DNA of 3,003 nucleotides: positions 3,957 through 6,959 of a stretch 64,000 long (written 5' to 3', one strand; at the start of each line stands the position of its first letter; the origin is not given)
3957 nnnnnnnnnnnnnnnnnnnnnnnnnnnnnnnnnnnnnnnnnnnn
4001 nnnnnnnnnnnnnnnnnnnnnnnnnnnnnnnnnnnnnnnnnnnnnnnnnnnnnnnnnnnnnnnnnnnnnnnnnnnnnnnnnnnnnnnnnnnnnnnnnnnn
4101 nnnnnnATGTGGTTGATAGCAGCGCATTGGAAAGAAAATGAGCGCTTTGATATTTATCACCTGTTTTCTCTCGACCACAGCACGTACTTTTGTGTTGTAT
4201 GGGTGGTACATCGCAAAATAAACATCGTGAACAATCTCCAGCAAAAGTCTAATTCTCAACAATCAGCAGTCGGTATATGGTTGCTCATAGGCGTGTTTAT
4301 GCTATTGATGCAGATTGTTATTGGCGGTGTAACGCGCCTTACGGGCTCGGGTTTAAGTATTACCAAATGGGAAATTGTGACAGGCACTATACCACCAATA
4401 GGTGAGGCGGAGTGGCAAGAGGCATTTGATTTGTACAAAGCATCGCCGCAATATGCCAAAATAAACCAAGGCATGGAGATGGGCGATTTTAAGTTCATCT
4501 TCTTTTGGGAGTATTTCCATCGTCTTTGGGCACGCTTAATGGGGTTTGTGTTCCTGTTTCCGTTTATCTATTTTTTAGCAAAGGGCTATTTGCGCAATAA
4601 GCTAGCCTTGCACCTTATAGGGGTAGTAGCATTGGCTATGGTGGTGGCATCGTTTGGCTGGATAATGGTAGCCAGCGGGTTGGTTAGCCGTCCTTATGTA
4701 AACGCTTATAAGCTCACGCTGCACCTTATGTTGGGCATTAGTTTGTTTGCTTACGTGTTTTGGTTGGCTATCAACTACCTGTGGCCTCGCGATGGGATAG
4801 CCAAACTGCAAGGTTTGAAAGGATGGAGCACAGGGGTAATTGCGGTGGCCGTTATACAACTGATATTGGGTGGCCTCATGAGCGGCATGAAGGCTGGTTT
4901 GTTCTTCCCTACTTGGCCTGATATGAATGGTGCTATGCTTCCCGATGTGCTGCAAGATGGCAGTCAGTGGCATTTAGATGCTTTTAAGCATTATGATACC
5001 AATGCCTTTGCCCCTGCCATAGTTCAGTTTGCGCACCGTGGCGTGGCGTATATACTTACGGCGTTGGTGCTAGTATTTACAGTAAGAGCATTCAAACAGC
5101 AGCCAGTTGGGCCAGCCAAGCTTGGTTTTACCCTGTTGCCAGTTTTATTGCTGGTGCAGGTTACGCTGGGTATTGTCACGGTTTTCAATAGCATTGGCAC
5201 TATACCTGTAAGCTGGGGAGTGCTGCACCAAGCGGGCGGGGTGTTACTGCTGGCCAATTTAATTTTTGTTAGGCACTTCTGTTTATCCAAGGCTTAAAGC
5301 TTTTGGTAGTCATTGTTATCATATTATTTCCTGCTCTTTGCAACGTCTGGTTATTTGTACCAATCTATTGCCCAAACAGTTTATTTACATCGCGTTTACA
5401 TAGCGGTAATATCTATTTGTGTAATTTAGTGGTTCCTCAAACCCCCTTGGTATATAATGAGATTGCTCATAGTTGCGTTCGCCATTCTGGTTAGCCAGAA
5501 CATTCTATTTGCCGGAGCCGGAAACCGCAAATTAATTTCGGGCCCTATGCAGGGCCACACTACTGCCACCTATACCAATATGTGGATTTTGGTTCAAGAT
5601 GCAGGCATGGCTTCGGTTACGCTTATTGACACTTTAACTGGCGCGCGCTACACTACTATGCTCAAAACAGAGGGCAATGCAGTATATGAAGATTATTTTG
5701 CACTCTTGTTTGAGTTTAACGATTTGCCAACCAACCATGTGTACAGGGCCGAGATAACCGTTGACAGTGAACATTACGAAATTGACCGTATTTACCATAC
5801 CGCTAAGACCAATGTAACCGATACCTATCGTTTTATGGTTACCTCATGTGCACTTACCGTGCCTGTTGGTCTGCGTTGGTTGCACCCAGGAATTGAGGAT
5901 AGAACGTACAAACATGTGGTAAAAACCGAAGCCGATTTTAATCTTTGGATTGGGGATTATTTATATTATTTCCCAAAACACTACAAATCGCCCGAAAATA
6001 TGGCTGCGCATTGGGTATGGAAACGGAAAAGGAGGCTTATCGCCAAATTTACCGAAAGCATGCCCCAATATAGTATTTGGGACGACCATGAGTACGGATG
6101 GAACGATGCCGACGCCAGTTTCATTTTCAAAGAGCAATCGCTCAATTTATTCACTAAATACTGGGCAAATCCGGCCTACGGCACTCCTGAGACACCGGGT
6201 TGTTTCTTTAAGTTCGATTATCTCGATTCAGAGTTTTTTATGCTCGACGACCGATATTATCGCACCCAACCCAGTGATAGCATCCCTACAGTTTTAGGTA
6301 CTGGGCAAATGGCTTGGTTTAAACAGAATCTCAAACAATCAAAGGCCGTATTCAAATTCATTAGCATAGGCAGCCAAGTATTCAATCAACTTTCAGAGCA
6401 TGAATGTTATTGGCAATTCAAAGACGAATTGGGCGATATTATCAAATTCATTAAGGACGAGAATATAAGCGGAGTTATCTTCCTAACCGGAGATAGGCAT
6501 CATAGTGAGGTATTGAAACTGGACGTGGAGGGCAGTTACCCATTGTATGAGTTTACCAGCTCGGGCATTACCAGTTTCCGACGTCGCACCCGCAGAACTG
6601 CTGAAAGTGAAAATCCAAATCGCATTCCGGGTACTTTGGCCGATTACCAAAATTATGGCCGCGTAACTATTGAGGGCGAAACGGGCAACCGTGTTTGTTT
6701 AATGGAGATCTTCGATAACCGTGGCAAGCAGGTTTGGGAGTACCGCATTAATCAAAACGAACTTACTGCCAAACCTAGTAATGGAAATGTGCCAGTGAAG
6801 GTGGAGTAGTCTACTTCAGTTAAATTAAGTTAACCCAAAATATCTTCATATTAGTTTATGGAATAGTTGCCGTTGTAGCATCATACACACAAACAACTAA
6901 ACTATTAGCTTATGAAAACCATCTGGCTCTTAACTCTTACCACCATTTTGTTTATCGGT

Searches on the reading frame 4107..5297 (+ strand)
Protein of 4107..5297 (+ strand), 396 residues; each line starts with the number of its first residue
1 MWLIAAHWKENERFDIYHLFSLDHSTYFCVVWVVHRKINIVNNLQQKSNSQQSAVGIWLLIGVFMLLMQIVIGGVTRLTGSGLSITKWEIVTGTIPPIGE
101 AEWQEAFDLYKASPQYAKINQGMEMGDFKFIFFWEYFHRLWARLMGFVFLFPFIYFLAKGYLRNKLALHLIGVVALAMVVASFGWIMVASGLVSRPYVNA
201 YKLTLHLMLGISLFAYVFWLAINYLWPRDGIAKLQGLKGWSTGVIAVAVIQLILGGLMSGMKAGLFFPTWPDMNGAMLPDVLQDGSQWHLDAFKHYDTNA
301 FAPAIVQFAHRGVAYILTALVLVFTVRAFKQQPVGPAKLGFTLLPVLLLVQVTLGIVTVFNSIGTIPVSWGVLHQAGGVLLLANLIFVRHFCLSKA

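Call 7: search_protein_families(library=pfam, proteins=[window:4107-5297:+])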
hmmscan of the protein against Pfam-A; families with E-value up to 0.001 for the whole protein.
window:4107-5297:+ (396 aa): 1 family
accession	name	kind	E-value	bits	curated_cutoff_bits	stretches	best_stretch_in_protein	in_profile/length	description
PF02628.20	COX15-CtaA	-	6.2e-84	282.2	29.9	1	57-385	2-321/322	Cytochrome oxidase assembly protein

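Call 8: search_protein_families(library=ncbifam, proteins=[window:4107-5297:+])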
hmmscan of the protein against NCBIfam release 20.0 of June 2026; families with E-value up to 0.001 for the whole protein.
window:4107-5297:+ (396 aa): 1 family
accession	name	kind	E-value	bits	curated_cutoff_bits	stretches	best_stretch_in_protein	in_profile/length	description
NF045570.1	HemSynCtaAAlphapr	equivalog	3.1e-70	237.1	550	1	42-391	25-370/380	heme A synthase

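Call 10: find_related_loci(query=window:4107-5297:+, collection=genome_contigs, flank=10000)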
Query window:4107-5297:+ (396 aa) in genome_contigs; peptide patterns used: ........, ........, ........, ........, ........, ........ (x = any residue, [..] = any of these).
599 stretches matched a pattern (row limit reached: there are more); 552 encode a relative of the query (tblastn E <= 1e-3); the best 80 are kept; 80 distinct loci.
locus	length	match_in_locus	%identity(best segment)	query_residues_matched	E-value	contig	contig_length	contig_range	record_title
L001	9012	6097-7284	98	1-396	0e+0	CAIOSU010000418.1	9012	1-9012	uncultured bacterium isolate Loclat_bin-14753 genome assembly, contig: bin-14753:418/533, whole genome shotgun sequence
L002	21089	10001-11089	88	34-396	0e+0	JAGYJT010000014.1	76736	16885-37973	MAG: Chitinophagales bacterium isolate M30B48 14, whole genome shotgun sequence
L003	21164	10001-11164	76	4-395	0e+0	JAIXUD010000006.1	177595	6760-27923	MAG: Sphingobacteriales bacterium isolate D1_MAG_00006 pond_D1_MAG_00006_000000000015, whole genome shotgun sequence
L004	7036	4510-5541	83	52-395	0e+0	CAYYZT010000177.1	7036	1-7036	MAG TPA_asm: uncultured Chitinophaga sp. isolate SRP344714_co2_369 genome assembly, contig: NODE_28246_length_7036_cov_3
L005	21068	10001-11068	55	42-395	3e-124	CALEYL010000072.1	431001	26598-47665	MAG TPA_asm: uncultured Saprospiraceae bacterium isolate SRR6227243_bin.63_CONCOCT_v1.1_MAG genome assembly, contig: ERZ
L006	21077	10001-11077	55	37-395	2e-124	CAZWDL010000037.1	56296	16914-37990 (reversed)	MAG TPA_asm: uncultured Saprospiraceae bacterium isolate SRP141376_co3_88 genome assembly, contig: NODE_1315_length_5629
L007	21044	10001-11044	54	48-395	5e-122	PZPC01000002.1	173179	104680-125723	MAG: Bacteroidetes bacterium isolate Spr20G08_bin78 NODE_13_length_173179_cov_237.072, whole genome shotgun sequence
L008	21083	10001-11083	53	35-390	7e-122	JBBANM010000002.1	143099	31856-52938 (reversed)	MAG: Saprospiraceae bacterium isolate EUL_115 ctg2-EUL_115, whole genome shotgun sequence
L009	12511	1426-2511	54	36-390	1e-121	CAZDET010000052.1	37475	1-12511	MAG TPA_asm: uncultured Saprospiraceae bacterium isolate SRP128890_co1_211 genome assembly, contig: NODE_1910_length_374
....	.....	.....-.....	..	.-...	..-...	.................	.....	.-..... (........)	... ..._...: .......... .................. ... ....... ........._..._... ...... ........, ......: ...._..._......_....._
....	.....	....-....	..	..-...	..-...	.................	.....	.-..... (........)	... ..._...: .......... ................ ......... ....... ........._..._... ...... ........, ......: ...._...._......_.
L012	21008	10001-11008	57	53-388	4e-120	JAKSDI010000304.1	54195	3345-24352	MAG: Chitinophagales bacterium isolate MAG.64 k141_7549671, whole genome shotgun sequence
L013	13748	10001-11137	50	5-390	1e-119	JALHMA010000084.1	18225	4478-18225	MAG: Saprospiraceae bacterium isolate Bin_28_2_sub c_000000012337, whole genome shotgun sequence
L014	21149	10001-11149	51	14-390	4e-119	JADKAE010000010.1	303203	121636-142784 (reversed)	MAG: Saprospiraceae bacterium isolate Lyne_18-Q3-R50-59_MAXAC.376 tig00010816-10-3041830, whole genome shotgun sequence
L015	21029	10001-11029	57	46-388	9e-119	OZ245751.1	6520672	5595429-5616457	MAG: Saprospiraceae bacterium isolate 8f35e0f5-1df0-4d37-baeb-18c41ceaeba0 genome assembly, chromosome: 1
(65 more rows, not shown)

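Call 56: search_protein_families(library=pfam, proteins=[L004:1970-4342:+, L004:378-1247:-, L003:8682-9746:-, L003:7284-8552:-, L003:6588-7280:-])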
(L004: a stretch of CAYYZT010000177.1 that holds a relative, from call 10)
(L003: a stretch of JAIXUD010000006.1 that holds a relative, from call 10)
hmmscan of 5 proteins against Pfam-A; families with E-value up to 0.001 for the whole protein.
L004:1970-4342:+ (790 aa): 2 families
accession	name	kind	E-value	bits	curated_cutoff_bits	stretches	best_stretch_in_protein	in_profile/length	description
PF00999.27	Na_H_Exchanger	-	4e-57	194.2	26.2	1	67-427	3-373/375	Sodium/hydrogen exchanger, transmembrane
PF02080.26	TrkA_C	-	3.3e-35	120.2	27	2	633-702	1-69/71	TrkA-C domain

L004:378-1247:- (289 aa): 4 families
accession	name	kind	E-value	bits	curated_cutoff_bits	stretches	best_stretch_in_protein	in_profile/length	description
PF04542.20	Sigma70_r2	-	1.5e-18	66.8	24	1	54-123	1-70/71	Sigma-70 region 2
PF04545.22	Sigma70_r4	-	5.7e-17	61.4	24.1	1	224-276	2-50/50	Sigma-70, region 4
PF04539.22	Sigma70_r3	-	1.8e-14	54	25.3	1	135-208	3-76/78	Sigma-70 region 3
PF00140.25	Sigma70_r1_2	-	3.9e-12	46.4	22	1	17-48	2-33/34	Sigma-70 factor, region 1.2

L003:8682-9746:- (354 aa): 1 family
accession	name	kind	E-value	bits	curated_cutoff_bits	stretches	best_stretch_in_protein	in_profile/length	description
PF01063.24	Aminotran_4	-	3.8e-35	122.2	28.5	1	70-311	1-223/223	Amino-transferase class IV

L003:7284-8552:- (422 aa): 2 families
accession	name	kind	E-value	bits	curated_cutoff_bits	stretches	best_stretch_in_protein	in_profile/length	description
PF07690.21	MFS_1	-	2.5e-33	115.9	33.4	1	23-368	2-341/347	Major Facilitator Superfamily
PF05977.19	MFS_3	-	4.5e-33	114.9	27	1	12-410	5-395/524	Transmembrane secretion effector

L003:6588-7280:- (230 aa): 0 families

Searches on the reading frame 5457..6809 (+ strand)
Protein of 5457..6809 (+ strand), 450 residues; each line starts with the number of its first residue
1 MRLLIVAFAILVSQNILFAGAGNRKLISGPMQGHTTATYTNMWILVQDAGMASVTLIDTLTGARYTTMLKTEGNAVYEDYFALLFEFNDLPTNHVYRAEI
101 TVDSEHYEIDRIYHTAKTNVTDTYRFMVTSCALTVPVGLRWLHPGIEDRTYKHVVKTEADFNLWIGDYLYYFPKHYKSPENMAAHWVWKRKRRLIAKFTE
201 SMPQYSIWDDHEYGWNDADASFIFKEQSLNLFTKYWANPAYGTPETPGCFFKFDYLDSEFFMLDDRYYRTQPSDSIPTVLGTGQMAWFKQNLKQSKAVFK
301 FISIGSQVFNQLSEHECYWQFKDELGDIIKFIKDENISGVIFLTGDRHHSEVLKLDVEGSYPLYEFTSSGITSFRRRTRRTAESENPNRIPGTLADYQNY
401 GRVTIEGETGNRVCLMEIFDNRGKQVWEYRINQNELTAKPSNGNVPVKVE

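Call 7: search_protein_families(library=pfam, proteins=[window:5457-6809:+])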
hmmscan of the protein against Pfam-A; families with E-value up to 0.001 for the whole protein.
window:5457-6809:+ (450 aa): 1 family
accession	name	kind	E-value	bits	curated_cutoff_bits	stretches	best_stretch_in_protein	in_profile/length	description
PF09423.15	PhoD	-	7.7e-19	68.4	27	1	149-385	15-306/343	PhoD-like phosphatase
